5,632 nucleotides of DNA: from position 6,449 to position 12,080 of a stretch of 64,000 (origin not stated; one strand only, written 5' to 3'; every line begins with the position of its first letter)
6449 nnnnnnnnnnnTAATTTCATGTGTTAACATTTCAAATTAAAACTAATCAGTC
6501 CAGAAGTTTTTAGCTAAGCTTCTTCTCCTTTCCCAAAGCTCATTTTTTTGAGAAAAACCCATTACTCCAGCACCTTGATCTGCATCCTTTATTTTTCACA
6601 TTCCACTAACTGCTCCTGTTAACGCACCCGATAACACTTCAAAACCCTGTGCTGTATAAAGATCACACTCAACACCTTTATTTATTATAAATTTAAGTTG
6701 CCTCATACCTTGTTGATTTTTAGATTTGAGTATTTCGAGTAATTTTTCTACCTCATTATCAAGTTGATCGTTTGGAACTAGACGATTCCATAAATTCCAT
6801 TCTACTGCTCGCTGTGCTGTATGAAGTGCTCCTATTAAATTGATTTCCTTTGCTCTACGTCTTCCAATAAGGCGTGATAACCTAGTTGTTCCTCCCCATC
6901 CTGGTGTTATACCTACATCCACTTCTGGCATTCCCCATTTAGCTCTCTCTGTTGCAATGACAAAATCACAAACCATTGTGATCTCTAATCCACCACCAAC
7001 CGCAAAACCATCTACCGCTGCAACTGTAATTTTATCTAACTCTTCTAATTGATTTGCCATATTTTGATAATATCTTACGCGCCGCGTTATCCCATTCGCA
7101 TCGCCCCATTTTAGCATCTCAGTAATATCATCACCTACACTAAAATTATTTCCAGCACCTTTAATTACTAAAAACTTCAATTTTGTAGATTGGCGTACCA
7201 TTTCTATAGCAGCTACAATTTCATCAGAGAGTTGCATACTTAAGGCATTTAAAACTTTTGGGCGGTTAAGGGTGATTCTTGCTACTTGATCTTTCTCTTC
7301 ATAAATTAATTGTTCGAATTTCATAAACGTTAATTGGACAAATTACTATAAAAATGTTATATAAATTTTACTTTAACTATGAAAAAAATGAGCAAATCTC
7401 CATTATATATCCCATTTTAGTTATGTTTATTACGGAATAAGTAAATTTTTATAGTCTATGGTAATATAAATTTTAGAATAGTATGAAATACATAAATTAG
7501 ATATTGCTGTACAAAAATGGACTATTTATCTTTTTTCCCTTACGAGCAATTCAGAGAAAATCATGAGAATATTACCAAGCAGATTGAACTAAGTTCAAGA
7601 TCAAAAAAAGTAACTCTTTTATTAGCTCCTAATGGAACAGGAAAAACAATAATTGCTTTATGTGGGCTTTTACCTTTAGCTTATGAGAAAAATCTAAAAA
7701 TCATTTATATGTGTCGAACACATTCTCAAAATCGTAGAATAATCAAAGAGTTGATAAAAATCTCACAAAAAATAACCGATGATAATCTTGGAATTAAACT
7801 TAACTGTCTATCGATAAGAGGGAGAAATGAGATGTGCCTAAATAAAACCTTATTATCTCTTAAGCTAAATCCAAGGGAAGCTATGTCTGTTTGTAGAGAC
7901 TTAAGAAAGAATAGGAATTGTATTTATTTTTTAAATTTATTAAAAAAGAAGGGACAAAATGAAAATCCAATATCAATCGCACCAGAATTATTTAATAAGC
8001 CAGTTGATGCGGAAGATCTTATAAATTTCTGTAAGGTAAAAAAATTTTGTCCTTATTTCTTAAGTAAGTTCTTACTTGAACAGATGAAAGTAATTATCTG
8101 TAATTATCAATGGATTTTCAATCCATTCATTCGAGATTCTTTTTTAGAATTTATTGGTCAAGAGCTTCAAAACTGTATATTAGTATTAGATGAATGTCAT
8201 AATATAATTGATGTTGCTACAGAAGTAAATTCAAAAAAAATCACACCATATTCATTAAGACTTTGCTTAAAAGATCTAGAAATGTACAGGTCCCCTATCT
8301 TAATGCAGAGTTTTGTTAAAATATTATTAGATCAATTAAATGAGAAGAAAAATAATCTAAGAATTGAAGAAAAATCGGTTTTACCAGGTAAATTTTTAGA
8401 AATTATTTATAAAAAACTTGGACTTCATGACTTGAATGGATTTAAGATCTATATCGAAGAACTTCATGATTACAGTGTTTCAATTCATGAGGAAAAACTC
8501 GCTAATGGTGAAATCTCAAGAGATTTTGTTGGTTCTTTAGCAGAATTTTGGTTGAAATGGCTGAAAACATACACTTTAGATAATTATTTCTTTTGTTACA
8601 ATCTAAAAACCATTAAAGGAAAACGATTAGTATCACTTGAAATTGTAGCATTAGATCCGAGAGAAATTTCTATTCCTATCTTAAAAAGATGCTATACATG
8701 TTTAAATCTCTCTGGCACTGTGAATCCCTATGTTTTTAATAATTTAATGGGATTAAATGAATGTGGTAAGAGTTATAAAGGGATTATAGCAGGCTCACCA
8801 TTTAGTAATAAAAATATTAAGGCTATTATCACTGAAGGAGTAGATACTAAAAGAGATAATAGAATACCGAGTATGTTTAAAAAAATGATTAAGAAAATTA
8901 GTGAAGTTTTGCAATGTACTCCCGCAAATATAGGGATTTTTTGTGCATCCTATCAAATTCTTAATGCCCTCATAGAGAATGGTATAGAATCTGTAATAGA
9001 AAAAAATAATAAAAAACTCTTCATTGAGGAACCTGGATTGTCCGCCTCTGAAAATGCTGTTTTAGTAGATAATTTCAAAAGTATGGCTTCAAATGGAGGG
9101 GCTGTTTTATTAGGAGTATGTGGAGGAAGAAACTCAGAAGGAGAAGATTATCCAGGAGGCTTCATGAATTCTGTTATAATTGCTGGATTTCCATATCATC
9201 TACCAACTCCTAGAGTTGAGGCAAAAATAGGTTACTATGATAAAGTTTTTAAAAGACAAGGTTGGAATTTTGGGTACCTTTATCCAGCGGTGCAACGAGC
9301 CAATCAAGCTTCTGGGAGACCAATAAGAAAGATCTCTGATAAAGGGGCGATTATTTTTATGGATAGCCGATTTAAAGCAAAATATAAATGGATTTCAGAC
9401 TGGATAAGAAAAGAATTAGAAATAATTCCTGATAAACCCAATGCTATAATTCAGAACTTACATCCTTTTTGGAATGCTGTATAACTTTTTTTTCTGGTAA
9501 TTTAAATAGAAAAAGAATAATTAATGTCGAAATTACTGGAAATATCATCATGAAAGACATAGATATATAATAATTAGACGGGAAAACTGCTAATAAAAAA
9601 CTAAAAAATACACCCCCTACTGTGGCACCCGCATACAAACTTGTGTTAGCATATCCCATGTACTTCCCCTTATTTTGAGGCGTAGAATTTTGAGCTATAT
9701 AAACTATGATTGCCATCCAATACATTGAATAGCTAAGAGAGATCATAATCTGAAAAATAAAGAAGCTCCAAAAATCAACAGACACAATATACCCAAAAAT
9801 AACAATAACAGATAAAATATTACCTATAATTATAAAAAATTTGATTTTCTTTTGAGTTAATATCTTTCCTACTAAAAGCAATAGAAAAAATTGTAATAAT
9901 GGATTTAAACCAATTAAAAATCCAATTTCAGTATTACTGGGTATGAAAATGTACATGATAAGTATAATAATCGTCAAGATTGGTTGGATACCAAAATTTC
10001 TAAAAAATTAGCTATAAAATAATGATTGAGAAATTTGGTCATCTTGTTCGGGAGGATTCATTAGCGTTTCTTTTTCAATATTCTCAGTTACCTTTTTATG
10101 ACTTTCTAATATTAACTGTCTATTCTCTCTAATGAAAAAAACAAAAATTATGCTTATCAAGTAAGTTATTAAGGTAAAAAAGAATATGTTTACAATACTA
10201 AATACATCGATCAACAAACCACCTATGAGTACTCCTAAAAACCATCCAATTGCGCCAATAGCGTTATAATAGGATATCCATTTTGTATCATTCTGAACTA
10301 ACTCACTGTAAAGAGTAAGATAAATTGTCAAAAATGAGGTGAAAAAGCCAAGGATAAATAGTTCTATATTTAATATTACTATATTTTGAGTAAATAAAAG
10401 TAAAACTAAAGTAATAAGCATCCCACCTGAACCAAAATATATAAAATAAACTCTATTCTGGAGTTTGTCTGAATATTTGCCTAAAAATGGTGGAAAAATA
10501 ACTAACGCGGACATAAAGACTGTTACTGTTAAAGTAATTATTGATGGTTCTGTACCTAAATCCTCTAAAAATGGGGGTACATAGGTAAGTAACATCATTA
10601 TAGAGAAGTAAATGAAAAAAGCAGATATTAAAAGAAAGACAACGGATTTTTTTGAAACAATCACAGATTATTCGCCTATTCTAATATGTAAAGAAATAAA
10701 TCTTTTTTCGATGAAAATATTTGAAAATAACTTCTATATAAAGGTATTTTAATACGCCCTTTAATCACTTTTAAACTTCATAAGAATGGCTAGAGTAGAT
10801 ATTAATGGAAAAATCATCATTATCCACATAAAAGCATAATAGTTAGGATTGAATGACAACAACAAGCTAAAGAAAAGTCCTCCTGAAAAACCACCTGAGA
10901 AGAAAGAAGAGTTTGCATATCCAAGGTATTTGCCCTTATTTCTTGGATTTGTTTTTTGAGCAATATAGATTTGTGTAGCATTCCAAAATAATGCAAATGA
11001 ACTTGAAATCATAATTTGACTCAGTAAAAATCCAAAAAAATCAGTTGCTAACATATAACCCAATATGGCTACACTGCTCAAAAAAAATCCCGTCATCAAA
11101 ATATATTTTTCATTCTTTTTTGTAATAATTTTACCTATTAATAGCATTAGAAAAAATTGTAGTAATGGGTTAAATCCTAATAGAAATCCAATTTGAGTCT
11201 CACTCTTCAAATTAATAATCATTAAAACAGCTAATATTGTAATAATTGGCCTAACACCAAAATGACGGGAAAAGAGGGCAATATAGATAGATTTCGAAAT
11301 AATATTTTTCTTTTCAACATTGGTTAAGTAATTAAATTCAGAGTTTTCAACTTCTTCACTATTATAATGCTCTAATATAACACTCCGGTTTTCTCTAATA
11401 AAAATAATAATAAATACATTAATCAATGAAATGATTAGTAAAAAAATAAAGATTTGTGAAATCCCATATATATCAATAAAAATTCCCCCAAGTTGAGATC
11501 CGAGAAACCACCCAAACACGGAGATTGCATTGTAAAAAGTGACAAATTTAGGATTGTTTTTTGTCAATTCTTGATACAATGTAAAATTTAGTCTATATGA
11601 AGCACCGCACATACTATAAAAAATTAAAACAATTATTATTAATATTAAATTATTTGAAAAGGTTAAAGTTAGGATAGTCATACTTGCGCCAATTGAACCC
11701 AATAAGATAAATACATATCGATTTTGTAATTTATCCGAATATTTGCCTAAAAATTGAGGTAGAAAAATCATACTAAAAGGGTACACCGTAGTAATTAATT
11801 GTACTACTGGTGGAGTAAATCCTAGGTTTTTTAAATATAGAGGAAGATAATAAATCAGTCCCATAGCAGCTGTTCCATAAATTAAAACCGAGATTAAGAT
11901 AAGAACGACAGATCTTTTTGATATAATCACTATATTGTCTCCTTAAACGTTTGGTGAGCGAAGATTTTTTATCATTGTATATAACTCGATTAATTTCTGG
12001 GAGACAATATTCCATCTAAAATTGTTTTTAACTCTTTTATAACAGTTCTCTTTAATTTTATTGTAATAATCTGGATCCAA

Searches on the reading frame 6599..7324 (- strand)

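Call 35: search_protein_families(library=pfam, max_evalue=0.00001, proteins=[window:6599-7324:-])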
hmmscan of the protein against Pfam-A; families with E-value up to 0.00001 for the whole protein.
window:6599-7324:- (242 aa): 2 families
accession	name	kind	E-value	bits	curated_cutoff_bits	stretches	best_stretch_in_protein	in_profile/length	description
PF00378.25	ECH_1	-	3.3e-50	171.2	27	1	10-224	2-215/251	Enoyl-CoA hydratase/isomerase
PF16113.10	ECH_2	-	2.7e-34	119.6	27.2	1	15-204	2-193/335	Enoyl-CoA hydratase/isomerase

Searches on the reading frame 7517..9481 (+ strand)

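Call 35: search_protein_families(library=pfam, max_evalue=0.00001, proteins=[window:7517-9481:+])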
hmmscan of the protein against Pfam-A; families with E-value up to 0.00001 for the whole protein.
window:7517-9481:+ (655 aa): 3 families
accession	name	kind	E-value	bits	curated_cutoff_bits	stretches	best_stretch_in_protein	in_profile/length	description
PF13307.12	Helicase_C_2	-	1.1e-33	117.1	25.3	1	461-632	1-169/170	Helicase C-terminal domain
PF06733.21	DEAD_2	-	1.1e-31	110.2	21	1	64-245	1-170/172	DEAD_2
PF06777.17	HBB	-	5.5e-11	42.9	30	1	264-423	18-170/190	Helical and beta-bridge domain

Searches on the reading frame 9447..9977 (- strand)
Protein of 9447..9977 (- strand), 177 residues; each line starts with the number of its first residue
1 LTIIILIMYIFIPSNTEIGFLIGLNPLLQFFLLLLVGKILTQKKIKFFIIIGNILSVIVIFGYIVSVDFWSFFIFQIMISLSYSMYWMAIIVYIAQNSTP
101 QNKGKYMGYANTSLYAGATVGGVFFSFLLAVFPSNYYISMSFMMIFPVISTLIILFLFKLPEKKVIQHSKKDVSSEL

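Call 35: search_protein_families(library=pfam, max_evalue=0.00001, proteins=[window:9447-9977:-])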
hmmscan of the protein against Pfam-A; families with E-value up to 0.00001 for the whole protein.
window:9447-9977:- (177 aa): 2 families
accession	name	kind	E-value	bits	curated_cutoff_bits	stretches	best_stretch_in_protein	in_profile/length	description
PF07690.21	MFS_1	-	1.6e-16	60.6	33.4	1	3-165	18-179/347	Major Facilitator Superfamily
PF12832.13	MFS_1_like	-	4.3e-06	26.5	25.2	1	14-122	245-359/373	MFS_1 like family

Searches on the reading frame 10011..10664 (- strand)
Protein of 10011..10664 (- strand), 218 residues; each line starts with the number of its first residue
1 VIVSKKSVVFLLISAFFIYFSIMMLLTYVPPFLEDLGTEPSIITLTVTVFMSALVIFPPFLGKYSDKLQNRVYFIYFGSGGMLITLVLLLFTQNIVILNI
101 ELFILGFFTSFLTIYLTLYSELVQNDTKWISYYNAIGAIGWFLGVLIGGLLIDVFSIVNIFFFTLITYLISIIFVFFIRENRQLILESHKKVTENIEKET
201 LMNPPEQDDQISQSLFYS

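Call 35: search_protein_families(library=pfam, max_evalue=0.00001, proteins=[window:10011-10664:-])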
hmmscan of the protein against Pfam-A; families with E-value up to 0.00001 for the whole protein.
window:10011-10664:- (218 aa): 2 families
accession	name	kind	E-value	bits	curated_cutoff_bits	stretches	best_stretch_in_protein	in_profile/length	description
PF07690.21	MFS_1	-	2.9e-23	82.8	33.4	1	11-183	1-178/347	Major Facilitator Superfamily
PF12832.13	MFS_1_like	-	1e-10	41.7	25.2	1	15-193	7-191/373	MFS_1 like family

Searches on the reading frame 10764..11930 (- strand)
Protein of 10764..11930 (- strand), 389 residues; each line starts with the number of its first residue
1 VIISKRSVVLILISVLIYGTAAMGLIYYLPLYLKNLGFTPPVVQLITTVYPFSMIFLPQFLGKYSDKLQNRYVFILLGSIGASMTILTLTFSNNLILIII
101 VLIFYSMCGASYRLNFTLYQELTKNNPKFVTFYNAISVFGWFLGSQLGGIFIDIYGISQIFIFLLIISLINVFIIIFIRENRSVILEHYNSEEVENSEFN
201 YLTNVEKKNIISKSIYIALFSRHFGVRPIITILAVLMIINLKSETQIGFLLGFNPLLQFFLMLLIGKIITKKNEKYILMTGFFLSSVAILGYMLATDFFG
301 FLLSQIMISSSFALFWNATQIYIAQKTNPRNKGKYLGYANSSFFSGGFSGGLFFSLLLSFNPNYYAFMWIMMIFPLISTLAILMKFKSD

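Call 38: search_protein_families(library=pfam, max_evalue=0.00001, proteins=[window:10764-11930:-])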
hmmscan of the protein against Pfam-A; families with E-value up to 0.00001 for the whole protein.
window:10764-11930:- (389 aa): 2 families
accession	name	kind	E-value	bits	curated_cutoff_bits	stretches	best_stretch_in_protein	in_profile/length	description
PF07690.21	MFS_1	-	1.2e-30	107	33.4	2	12-206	2-188/347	Major Facilitator Superfamily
PF12832.13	MFS_1_like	-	3.7e-16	59.6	25.2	1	24-353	17-356/373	MFS_1 like family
